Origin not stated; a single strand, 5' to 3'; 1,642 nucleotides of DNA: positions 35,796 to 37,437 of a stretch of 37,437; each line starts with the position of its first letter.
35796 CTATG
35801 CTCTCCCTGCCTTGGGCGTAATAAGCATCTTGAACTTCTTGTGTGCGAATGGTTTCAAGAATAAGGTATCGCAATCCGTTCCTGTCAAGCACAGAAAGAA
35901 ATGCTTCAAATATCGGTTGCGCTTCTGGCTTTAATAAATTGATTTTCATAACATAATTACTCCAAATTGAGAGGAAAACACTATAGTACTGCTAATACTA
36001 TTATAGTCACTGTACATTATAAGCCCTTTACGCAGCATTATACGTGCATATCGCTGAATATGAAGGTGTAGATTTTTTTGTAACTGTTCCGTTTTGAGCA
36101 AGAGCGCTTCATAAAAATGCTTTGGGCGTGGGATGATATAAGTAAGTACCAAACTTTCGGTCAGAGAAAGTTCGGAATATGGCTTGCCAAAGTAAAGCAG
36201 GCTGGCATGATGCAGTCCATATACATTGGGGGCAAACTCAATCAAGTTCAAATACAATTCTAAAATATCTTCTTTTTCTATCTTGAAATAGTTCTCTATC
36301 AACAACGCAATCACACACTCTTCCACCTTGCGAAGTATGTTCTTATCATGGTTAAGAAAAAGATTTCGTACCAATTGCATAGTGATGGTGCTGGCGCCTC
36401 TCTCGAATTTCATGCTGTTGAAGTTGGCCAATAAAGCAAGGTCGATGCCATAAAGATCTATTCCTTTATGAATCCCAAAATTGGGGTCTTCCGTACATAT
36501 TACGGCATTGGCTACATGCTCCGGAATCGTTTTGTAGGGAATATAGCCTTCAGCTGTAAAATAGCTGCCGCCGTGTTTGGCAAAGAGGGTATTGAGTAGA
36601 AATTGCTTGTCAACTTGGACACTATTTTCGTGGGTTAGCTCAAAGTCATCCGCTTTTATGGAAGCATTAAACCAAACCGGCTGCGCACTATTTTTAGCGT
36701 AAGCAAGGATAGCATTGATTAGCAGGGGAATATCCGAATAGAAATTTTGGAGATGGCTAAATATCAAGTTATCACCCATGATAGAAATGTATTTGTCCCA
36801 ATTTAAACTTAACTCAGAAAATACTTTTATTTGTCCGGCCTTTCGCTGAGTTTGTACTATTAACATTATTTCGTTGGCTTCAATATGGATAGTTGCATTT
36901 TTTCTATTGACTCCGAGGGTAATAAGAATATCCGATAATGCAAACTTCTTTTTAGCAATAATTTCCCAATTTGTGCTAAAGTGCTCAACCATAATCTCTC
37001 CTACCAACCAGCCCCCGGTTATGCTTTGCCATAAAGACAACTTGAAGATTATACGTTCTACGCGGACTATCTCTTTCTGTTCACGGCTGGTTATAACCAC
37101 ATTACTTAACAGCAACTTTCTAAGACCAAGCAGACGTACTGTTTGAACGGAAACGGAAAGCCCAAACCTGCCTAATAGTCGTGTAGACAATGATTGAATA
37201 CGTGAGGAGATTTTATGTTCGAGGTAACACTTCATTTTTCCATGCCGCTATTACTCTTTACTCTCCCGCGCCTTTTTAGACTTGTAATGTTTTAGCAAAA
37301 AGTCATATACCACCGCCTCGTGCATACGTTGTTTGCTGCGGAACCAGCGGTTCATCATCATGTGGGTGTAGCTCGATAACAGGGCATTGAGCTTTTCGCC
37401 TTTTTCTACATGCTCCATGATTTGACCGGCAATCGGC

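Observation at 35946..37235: GT51 transglycosylase domain without membrane anchor, fused to a ~230-aa domain of unknown function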

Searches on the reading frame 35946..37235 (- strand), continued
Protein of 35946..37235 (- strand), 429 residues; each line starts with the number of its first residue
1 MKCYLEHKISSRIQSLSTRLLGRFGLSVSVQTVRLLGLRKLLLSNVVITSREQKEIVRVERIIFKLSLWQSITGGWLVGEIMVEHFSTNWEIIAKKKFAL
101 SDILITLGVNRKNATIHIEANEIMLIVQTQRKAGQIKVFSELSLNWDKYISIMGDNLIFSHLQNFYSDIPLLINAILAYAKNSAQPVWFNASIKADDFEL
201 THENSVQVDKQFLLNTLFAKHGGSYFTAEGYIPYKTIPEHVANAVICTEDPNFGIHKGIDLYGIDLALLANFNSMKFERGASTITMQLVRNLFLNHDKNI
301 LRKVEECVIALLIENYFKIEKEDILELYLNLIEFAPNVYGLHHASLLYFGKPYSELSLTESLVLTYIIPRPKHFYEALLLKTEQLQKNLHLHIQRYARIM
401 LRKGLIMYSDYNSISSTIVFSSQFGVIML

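Call 74: find_encoding_contigs(protein=P0091, flank=10000, max_places=1)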
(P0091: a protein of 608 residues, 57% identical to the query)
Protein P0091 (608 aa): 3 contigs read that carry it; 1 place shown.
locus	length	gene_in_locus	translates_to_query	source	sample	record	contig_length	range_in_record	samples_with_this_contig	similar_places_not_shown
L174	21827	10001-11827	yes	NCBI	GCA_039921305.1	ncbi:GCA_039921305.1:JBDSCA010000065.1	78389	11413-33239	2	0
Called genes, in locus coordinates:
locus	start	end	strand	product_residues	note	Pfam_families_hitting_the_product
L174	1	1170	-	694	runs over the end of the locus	PF25199:nSTAND_NTPase5 (weak)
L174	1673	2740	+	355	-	-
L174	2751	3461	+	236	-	-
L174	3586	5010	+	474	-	PF02534:T4SS-DNA_transf, PF10412:TrwB_AAD_bind, PF12696:TraG-D_C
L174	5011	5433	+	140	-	-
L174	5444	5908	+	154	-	-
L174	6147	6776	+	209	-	PF00239:Resolvase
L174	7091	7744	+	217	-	-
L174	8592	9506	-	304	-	PF01522:Polysacc_deac_1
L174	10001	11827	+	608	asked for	PF00912:Transgly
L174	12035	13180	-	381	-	-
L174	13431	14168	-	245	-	PF26002:Beta-barrel_AprE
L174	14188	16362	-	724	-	PF03412:Peptidase_C39, PF00664:ABC_membrane, PF00005:ABC_tran, PF02463:SMC_N (faint)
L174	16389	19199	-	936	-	PF13620:CarboxypepD_reg, PF13715:CarbopepD_reg_2 (faint), PF14905:OMP_b-brl_3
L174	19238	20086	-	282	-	-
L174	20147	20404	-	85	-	-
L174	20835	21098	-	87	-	-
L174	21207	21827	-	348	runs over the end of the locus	PF07884:VKOR, PF13462:Thioredoxin_4 (weak)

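Call 76: search_protein_families(library=pfam, proteins=[L172:8161-9444:+, L174:12035-13180:-, L173:12809-13534:+, L172:11815-12339:+, L172:9425-9988:+, L007:1559-2437:+, L007:2485-3135:+, L003:140-895:+, L090:5614-6384:+], max_evalue=1)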
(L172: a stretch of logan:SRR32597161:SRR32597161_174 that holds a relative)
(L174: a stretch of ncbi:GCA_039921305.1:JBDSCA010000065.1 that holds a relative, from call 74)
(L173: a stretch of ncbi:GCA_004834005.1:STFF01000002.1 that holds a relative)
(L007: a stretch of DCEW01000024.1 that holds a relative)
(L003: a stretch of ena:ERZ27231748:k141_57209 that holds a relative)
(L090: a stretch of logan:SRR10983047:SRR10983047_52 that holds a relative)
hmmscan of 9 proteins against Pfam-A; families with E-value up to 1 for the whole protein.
L172:8161-9444:+ (427 aa): 2 families
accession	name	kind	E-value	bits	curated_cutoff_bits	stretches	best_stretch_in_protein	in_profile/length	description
PF01755.23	Glyco_transf_25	-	3.5e-05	24.2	24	2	5-39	3-36/199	Glycosyltransferase family 25 (LPS biosynthesis protein)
PF04763.17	DUF562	-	0.054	13.4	25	1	49-133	2-84/146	Protein of unknown function (DUF562)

L174:12035-13180:- (381 aa): 2 families
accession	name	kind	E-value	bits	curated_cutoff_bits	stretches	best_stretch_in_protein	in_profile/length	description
PF01755.23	Glyco_transf_25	-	0.0012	19.1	24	1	174-214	3-42/199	Glycosyltransferase family 25 (LPS biosynthesis protein)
PF09818.15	ABC_ATPase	-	0.18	11.2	23.2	1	164-214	128-178/283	P-loop domain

L173:12809-13534:+ (241 aa): 0 families

L172:11815-12339:+ (174 aa): 1 family
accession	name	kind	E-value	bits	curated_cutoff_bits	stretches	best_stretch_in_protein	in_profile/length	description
PF16247.11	DUF4904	-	0.042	14.1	27.7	1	1-46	1-45/129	Domain of unknown function (DUF4904)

L172:9425-9988:+ (187 aa): 2 families
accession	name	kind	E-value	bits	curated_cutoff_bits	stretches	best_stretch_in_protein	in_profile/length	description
PF02557.22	VanY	-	2.7e-06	27.6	25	1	13-146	4-110/132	D-alanyl-D-alanine carboxypeptidase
PF13539.11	Peptidase_M15_4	-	0.00013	22.9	25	1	97-158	6-69/70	D-alanyl-D-alanine carboxypeptidase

L007:1559-2437:+ (292 aa): 1 family
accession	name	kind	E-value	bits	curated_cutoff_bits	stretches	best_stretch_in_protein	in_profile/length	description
PF01522.26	Polysacc_deac_1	-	1.1e-14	54.9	23.1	1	2-125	5-108/124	Polysaccharide deacetylase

L007:2485-3135:+ (216 aa): 1 family
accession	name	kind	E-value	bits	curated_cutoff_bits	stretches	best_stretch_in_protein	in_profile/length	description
PF05257.22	CHAP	-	0.0049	17.8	26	1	56-134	5-69/81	CHAP domain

L003:140-895:+ (251 aa): 3 families
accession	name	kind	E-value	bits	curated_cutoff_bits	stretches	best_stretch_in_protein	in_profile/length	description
PF02709.20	Glyco_transf_7C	-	0.00091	19.3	23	1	162-209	19-66/78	N-terminal domain of galactosyltransferase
PF10111.15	Glyco_tranf_2_2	-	0.017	15.1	27.3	1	40-205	32-206/276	Glycosyltransferase like family 2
PF00535.33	Glycos_transf_2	-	0.032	14.6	23.3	1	75-135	66-126/168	Glycosyl transferase family 2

L090:5614-6384:+ (256 aa): 2 families
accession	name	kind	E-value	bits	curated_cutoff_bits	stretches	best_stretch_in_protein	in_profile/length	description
PF02709.20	Glyco_transf_7C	-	4.8e-05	23.4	23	1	156-212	14-73/78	N-terminal domain of galactosyltransferase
PF07971.18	Glyco_hydro_92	-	0.019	14.4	24.6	1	175-244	67-129/464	Glycosyl hydrolase family 92 catalytic domain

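Call 84: search_protein_families(library=pfam, proteins=[L008:2477-3370:+, L008:3374-4168:+, L008:4171-6627:-, L008:6624-7859:-, L008:7896-8603:-, L008:10656-11354:+, L008:11364-12440:+, L008:12457-13557:-, L008:13637-15055:+, L008:15946-17619:-], max_evalue=0.01)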
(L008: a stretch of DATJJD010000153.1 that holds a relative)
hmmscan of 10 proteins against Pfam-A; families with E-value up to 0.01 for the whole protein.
L008:2477-3370:+ (297 aa): 1 family
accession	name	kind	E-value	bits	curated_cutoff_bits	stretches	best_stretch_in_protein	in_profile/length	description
PF01075.23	Glyco_transf_9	-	3.5e-11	43.3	22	1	101-252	72-237/247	Glycosyltransferase family 9 (heptosyltransferase)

L008:3374-4168:+ (264 aa): 0 families

L008:4171-6627:- (818 aa): 2 families
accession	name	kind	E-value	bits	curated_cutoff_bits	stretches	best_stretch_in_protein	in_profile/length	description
PF12704.14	MacB_PCD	-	6e-28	99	27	2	23-251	1-201/207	MacB-like periplasmic core domain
PF02687.27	FtsX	-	2.7e-24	86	25.5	2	307-413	2-113/120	FtsX-like permease C-terminal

L008:6624-7859:- (411 aa): 4 families
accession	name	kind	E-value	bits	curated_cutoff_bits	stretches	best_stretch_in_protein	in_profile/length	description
PF00201.24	UDPGT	-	2.3e-16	60.1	19.5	1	286-385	322-423/499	UDP-glucoronosyl and UDP-glucosyl transferase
PF06722.18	EryCIII-like_C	-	4.2e-16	59.7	31.7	1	277-382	22-127/145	Erythromycin biosynthesis protein CIII-like, C-terminal domain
PF04101.22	Glyco_tran_28_C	-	7.8e-12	46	22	1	281-372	49-145/166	Glycosyltransferase family 28 C-terminal domain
PF02350.25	Epimerase_2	-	1.1e-05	24.9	30.6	0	297-358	251-319/347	UDP-N-acetylglucosamine 2-epimerase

L008:7896-8603:- (235 aa): 2 families
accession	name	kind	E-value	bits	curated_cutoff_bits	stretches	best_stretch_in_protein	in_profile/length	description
PF00535.33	Glycos_transf_2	-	9.8e-13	48.8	23.3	1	7-78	2-77/168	Glycosyl transferase family 2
PF13641.12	Glyco_tranf_2_3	-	2.3e-06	28.2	27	1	5-113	3-118/230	Glycosyltransferase like family 2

L008:10656-11354:+ (232 aa): 0 families

L008:11364-12440:+ (358 aa): 4 families
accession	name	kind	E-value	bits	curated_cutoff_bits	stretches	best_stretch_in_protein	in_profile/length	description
PF03033.26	Glyco_transf_28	-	8.3e-39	133.3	26.2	1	8-145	1-137/139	Glycosyltransferase family 28 N-terminal domain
PF04101.22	Glyco_tran_28_C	-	1.6e-28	100.3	22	1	192-339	1-153/166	Glycosyltransferase family 28 C-terminal domain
PF13528.12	Glyco_trans_1_3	-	2.1e-05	24.3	25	1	250-318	249-313/322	Glycosyl transferase family 1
PF13439.12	Glyco_transf_4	-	0.0011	19.5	28.5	1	67-125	43-102/170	Glycosyltransferase Family 4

L008:12457-13557:- (366 aa): 3 families
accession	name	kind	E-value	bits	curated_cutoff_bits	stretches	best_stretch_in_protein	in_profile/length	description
PF06071.19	YchF-GTPase_C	-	2.8e-40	136.8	27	1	282-365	1-84/84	Protein of unknown function (DUF933)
PF01926.29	MMR_HSR1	-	1.2e-22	80.6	21.9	1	5-113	2-89/113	50S ribosome-binding GTPase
PF02421.24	FeoB_N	-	1.8e-07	31.2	27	1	6-58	4-54/156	Ferrous iron transport protein B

L008:13637-15055:+ (472 aa): 1 family
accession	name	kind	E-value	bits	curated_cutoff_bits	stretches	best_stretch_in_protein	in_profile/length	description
PF07670.19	Gate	-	2.7e-18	66.8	29.6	2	109-218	2-99/104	Nucleoside recognition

L008:15946-17619:- (557 aa): 2 families
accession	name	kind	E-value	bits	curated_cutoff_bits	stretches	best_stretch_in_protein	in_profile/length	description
PF12771.13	SusD-like_2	-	1.3e-33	116.9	27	1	71-487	29-396/415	Starch-binding associating with outer membrane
PF12741.13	SusD-like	-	1.5e-20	74.2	27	1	93-483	68-437/495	Susd and RagB outer membrane lipoprotein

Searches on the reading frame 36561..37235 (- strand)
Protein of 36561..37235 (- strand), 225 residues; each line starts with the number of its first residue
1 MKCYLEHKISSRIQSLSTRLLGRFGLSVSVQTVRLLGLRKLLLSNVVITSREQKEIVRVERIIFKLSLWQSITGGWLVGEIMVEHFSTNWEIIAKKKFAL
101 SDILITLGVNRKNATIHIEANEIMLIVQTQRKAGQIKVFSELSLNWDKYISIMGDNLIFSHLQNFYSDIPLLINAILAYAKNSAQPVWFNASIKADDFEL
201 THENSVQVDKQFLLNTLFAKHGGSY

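Call 38: predict_structure(alignment_id=A2)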
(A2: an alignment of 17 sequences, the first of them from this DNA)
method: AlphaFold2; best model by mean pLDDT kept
length: 225 residues; sequences in the alignment: 17
mean_pLDDT: 83.8   pTM: 0.74
mean pLDDT of the five models: 83.8, 82.5, 82.3, 81.6, 78.7
residues with pLDDT >= 90: 100; 70-90: 93; 50-70: 30; < 50: 2
segments of 3 or more residues with pLDDT < 50: none
pLDDT, mean of each block of 10 residues (from residue 1): 89 92 92 93 96 93 89 84 93 80 94 94 92 89 88 76 79 85 64 61 61 75 56
secondary structure, 60 per line:
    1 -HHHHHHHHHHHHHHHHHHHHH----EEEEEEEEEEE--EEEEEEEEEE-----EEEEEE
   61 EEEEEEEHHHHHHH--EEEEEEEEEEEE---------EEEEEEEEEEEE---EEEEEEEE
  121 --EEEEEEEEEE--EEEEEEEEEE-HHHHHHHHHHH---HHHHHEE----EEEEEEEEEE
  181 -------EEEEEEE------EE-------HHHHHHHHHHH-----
elements in order: H2-22 E27-37 E40-49 E55-67 H68-74 E77-88 E98-109 E113-120 E123-132 E135-144 H146-156 H160-164 E171-180 E188-194 H210-220

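Call 40: fold_search(model_id=the predicted structure, library=pdb)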
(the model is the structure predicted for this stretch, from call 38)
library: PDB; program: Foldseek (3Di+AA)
matches with E <= 10: 503; with E <= 0.001: 0
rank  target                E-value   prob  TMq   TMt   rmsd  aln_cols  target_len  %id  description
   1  3uau_B                7.8e-03  1.00  0.35  0.25  19.0       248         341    8  Crystal structure of the lipoprotein JlpA (released 2012-07-25)
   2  3u1w_A                1.1e-01  0.20  0.18  0.16  18.5       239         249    7  Crystal structure of a Calcium binding protein (BDI_1975) from Parabacteroides distasonis ATCC 8503 at 2.00 A resoluti (released 2012-01-25)
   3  7peq_AG               1.1e-01  0.16  0.17  0.14  18.7       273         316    7  Model of the outer rings of the human nuclear pore complex (released 2021-10-20)
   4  3wfa_B                2.3e-01  0.18  0.21  0.09  15.1       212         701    9  Catalytic role of the calcium ion in GH97 inverting glycoside hydrolase (released 2014-07-16)
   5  2jka_B                2.5e-01  0.18  0.21  0.09  14.8       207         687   10  Native structure of a family 97 alpha-glucosidase from Bacteroides thetaiotaomicron (released 2008-09-30)
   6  3a24_A                2.8e-01  0.12  0.18  0.08  18.4       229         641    9  Crystal structure of BT1871 retaining glycosidase (released 2009-10-06)
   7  8bss_MODEL_1_A        2.9e-01  0.23  0.18  0.29  13.0       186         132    8  Solution Structure of thanatin-like derivative 5 in complex with E. coli LptA mutant Q62L (released 2023-06-07)
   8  2jka_A                3.6e-01  0.14  0.22  0.09  17.7       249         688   10  Native structure of a family 97 alpha-glucosidase from Bacteroides thetaiotaomicron (released 2008-09-30)
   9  9iqn                  3.8e-01  0.87  0.17  0.29   5.7        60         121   13  CatM-W86A-L6R, a SnoaL-like protein in complex with substrate mimic L6R (released 2025-07-16)
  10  4o4u_C                4.5e-01  0.13  0.21  0.12  16.1       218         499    9  Crystal structure of the vaccine antigen Transferrin Binding Protein B (TbpB) mutant Trp-176-Ala from Haemophilus para (released 2015-01-14)
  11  8wg0_D                4.5e-01  0.05  0.11  0.05  21.6       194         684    9  Crystal structure of GH97 glucodextranase from Flavobacterium johnsoniae in complex with glucose (released 2024-05-08)
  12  6x04_C                4.7e-01  0.05  0.13  0.10  19.4       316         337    7  Nup133 (aa55-481) from S. cerevisiae bound by VHH-SAN5 (released 2020-12-09)
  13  2d73_A                5.0e-01  0.14  0.21  0.08  14.9       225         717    9  Crystal Structure Analysis of SusB (released 2007-02-27)
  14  3wfa_A                5.2e-01  0.13  0.21  0.08  15.2       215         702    8  Catalytic role of the calcium ion in GH97 inverting glycoside hydrolase (released 2014-07-16)
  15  8wg0_B                5.2e-01  0.07  0.14  0.05  21.7       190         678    9  Crystal structure of GH97 glucodextranase from Flavobacterium johnsoniae in complex with glucose (released 2024-05-08)
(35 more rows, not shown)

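Call 41: search_protein_families(library=pfam, alignment_id=A2, max_evalue=1)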
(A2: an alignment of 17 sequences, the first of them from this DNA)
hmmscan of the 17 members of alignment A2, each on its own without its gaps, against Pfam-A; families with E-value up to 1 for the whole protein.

A. member 1, seq(225 aa): 1 family
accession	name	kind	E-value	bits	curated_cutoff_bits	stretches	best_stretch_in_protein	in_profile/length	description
PF05359.17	DUF748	-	0.0013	17.3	50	1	23-126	51-153/1037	Domain of Unknown Function (DUF748)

B. families by the number of members that match (of 17 scanned): 8 families
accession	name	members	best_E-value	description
PF13116.12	YhdP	4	0.00017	YhdP protein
PF05359.17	DUF748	3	0.0013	Domain of Unknown Function (DUF748)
PF22076.2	Cep192_D6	1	0.023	Cep192 domain 6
PF06128.16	Shigella_OspC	1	0.026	Shigella flexneri OspC protein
PF25758.1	TPR_IPO11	1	0.081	Importin-11-like, TPR repeats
PF17259.7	DUF5325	1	0.11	Family of unknown function (DUF5325)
PF00647.24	EF1G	1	0.35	Elongation factor 1 gamma, conserved domain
PF21503.2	Sas-6_helical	1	0.46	Centriolar protein SAS, helical domain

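Call 45: search_protein_representatives(alignment_id=A2)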
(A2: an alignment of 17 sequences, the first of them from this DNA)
Query: 17 sequences, 229 profile positions. Proteins with E-value up to 0.001 (for the whole library): 32; up to 1e-10: 20; up to 1e-30: 10. The best 32 are listed.
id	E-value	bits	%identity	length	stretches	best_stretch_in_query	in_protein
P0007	2.5e-71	256.1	-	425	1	10-228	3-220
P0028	3.7e-69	249.0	-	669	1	8-227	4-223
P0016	9.7e-69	247.6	-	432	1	1-228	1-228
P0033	2.4e-68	246.4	-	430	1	7-228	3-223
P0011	1.1e-67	244.2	-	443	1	5-228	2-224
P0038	3.3e-63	229.5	-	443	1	8-229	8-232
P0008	3.7e-60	219.6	-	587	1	1-228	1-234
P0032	1.1e-53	198.4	-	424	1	1-228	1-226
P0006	7.6e-48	179.3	-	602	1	49-228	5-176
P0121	3.1e-39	151.1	-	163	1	1-162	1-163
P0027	1.2e-29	119.7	-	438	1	8-226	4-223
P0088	2.9e-29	118.5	-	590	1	1-228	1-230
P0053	3.5e-29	118.2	-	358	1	84-226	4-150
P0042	7.1e-29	117.2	-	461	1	12-226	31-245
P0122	1.9e-25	106.0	-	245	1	7-225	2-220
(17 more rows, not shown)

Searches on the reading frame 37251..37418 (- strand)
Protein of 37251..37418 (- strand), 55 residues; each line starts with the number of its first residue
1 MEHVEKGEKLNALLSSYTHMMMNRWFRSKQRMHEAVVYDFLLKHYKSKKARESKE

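Call 3: search_protein_families(library=pfam, proteins=[window:37251-37418:-], max_evalue=0.1)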
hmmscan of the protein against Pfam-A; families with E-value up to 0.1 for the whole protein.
window:37251-37418:- (55 aa): 1 family
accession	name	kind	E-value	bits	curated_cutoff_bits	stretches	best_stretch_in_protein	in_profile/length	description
PF14028.11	Lant_dehydr_C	-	9.4e-10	39.5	24.4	1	8-45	219-255/255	Lantibiotic biosynthesis dehydratase C-term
